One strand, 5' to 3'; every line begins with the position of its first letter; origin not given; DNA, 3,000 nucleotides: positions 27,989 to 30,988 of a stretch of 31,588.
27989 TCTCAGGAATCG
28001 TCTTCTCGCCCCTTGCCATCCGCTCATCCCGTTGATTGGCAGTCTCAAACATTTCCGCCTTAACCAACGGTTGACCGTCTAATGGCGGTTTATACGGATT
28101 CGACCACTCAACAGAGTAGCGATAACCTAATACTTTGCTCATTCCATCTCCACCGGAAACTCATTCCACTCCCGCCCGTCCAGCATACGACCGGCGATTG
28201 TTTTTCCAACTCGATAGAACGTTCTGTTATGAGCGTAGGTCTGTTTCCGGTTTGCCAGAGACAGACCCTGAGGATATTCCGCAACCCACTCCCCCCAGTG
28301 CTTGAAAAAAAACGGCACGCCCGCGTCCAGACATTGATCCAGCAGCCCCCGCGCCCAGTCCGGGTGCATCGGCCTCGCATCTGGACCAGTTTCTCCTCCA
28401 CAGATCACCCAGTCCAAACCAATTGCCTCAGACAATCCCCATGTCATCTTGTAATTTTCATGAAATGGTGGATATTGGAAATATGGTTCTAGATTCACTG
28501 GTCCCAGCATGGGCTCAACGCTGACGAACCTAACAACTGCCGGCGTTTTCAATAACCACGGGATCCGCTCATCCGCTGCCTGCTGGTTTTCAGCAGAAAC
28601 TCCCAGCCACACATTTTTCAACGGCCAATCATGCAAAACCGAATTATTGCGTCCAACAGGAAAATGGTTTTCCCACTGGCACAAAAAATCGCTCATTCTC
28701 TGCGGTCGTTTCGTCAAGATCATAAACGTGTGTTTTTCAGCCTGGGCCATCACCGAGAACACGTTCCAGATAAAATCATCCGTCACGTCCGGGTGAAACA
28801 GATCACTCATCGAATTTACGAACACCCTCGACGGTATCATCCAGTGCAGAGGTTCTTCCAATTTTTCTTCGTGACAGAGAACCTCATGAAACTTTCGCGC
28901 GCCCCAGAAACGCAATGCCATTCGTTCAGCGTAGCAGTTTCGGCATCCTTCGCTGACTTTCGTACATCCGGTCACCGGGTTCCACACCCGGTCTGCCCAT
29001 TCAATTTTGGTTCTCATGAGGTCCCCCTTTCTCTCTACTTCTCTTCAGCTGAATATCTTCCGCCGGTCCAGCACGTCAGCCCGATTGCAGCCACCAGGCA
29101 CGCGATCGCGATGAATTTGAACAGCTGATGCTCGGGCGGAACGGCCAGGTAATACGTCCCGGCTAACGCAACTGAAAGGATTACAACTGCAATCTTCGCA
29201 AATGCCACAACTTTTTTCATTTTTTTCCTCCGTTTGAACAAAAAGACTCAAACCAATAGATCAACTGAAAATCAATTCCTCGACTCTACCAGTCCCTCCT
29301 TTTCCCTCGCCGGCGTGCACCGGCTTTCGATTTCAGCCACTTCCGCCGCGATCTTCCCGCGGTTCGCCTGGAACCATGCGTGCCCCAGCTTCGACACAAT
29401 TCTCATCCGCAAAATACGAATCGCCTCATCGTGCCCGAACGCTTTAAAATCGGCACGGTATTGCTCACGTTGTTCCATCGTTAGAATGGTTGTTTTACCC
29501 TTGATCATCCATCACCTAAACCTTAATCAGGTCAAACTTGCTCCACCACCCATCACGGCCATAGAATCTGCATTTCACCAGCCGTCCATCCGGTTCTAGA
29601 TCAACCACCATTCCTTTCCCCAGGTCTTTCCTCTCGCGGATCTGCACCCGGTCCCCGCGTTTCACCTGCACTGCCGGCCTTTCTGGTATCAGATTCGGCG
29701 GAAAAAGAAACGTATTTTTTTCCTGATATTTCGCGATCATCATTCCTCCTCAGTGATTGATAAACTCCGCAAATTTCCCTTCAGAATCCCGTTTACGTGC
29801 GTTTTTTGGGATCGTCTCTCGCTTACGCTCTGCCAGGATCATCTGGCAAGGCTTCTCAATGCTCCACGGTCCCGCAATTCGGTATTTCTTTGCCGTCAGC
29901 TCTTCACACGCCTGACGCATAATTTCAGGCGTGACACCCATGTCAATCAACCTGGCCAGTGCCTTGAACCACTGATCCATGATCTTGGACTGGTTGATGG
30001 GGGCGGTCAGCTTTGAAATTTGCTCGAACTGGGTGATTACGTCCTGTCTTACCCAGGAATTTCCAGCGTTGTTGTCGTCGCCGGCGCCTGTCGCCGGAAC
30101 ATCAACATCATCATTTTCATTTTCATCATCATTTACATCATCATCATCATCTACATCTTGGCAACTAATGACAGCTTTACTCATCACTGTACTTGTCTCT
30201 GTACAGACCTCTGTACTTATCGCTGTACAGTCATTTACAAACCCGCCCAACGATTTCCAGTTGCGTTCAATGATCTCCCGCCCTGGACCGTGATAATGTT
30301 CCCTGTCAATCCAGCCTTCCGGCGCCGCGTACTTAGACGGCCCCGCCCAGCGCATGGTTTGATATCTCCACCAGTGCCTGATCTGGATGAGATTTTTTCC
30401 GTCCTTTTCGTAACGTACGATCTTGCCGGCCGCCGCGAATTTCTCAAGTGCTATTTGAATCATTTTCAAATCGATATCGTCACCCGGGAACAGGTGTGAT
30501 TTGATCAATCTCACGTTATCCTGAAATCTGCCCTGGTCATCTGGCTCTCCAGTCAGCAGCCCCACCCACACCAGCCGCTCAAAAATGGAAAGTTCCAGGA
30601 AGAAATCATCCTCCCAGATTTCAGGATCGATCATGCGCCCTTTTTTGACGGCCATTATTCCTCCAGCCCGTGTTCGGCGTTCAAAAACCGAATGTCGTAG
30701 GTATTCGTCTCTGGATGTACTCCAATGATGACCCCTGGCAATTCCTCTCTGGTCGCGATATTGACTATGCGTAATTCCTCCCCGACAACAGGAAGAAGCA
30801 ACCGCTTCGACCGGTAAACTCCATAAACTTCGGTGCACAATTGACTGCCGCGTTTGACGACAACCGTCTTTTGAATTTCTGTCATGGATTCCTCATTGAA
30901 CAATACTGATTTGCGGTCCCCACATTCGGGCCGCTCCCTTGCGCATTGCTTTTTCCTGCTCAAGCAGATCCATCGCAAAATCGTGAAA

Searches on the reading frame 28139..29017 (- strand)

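Call 95: search_protein_families(library=phrogs, proteins=[window:28139-29017:-], max_evalue=0.0001)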
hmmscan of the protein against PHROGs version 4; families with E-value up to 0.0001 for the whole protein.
window:28139-29017:- (292 aa): 1 family
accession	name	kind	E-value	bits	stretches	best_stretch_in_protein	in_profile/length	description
phrog_2045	-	unknown function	1.1e-107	360.9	1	2-291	4-287/299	-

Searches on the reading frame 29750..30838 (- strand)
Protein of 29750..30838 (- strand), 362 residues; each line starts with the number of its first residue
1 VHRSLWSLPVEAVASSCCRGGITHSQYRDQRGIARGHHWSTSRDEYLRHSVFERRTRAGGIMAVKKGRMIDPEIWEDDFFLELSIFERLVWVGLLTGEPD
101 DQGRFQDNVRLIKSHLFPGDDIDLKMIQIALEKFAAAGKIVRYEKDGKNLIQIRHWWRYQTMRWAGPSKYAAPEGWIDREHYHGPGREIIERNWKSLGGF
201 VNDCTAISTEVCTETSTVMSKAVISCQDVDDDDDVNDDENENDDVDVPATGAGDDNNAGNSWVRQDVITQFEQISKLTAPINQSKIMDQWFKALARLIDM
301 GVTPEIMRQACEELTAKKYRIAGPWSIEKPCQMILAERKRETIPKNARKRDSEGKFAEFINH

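Call 95: search_protein_families(library=phrogs, proteins=[window:29750-30838:-], max_evalue=0.0001)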
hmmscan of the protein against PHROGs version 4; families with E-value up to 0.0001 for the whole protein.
window:29750-30838:- (362 aa): 5 families
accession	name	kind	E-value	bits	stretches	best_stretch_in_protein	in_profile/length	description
phrog_1408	-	DNA, RNA and nucleotide metabolism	1.2e-18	68.6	1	68-177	5-115/302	replication initiation protein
phrog_16167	-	DNA, RNA and nucleotide metabolism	3.2e-18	67.5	1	68-314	5-233/315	replication initiation protein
phrog_2149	-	DNA, RNA and nucleotide metabolism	1.9e-15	58.4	1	68-175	4-115/289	replication initiation protein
phrog_12556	-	DNA, RNA and nucleotide metabolism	3.4e-09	37.7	1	66-160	3-93/347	replication initiation protein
phrog_17247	-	unknown function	5.2e-07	30.3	1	66-161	3-94/295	-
